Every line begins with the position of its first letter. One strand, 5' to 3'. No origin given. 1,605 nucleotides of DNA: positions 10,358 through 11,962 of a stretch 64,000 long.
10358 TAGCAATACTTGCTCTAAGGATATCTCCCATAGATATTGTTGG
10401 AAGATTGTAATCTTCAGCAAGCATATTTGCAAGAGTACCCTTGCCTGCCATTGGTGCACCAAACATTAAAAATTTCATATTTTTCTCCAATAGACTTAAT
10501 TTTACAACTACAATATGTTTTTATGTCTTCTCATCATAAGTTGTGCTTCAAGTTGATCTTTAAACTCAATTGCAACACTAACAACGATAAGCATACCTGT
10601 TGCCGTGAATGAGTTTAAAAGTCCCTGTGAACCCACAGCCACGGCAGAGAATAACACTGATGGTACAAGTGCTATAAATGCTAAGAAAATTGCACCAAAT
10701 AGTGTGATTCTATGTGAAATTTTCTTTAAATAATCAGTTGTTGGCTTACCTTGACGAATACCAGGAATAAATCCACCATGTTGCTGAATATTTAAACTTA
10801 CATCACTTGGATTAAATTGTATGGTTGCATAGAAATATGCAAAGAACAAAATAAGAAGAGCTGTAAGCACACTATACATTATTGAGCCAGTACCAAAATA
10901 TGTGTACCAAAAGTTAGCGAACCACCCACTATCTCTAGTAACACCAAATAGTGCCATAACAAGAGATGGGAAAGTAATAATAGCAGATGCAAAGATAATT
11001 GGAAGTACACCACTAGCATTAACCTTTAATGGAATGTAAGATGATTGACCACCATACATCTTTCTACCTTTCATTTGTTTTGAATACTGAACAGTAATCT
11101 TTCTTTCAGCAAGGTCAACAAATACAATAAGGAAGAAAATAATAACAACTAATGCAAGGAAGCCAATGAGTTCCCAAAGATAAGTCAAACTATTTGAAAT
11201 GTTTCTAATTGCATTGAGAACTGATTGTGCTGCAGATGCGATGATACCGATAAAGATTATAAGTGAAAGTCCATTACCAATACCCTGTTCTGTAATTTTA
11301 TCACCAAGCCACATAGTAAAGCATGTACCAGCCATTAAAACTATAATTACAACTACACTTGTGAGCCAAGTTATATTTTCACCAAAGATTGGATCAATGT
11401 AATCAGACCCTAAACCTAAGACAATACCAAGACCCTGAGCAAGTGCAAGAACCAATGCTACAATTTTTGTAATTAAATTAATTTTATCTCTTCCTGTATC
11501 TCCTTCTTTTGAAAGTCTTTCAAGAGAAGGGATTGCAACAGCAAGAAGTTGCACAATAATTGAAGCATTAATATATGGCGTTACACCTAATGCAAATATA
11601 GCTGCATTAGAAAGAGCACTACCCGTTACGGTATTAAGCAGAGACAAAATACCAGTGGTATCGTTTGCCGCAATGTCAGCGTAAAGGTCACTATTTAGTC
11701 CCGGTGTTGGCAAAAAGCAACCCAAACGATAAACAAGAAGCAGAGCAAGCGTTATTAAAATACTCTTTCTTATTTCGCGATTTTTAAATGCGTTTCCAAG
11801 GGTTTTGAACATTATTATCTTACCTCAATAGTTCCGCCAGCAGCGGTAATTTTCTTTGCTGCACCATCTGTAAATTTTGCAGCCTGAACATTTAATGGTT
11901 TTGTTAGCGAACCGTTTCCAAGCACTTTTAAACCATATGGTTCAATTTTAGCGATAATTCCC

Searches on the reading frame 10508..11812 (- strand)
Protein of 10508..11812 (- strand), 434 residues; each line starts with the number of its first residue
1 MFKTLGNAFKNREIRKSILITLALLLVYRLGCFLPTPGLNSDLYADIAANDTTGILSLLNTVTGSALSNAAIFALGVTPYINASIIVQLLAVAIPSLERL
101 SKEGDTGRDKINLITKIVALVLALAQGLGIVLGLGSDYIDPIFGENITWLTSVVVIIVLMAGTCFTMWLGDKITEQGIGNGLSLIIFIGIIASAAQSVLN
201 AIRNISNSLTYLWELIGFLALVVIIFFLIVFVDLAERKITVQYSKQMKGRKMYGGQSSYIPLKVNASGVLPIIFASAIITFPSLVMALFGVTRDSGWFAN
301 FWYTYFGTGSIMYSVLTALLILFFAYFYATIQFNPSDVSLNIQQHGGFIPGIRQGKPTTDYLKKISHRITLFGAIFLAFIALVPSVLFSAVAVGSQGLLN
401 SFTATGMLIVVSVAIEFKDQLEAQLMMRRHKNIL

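Call 40: find_homologous_proteins(query=window:10508-11812:-, max_evalue=1e-30)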
Query window:10508-11812:- (434 aa): 8000 proteins with E <= 1e-30 among 8000 candidates; the best 120 are listed.
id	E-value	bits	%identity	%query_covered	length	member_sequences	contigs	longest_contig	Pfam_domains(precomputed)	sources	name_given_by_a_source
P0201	1.6e-271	918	100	100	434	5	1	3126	PF00344.26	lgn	-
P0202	3.4e-249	845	89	100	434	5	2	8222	PF00344.26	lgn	-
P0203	1.9e-248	842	89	100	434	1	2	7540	PF00344.26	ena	-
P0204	7.1e-247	837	88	100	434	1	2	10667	PF00344.26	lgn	-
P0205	1.0e-246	837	88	100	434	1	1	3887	PF00344.26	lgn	-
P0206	4.2e-246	834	88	100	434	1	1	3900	PF00344.26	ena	-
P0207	3.2e-245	832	88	100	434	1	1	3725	PF00344.26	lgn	-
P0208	3.9e-243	825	87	100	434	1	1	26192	PF00344.26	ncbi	-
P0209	6.5e-243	824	88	100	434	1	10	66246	PF00344.26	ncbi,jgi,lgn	-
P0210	6.4e-241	817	87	100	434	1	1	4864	PF00344.26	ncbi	-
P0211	3.1e-239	812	83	100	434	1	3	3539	PF00344.26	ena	-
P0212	4.8e-239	811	85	100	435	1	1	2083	PF00344.26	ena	-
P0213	1.6e-238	810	85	100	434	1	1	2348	PF00344.26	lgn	-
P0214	2.7e-238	809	85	100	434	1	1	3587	PF00344.26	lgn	-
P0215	6.8e-238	807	84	100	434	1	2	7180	PF00344.26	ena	-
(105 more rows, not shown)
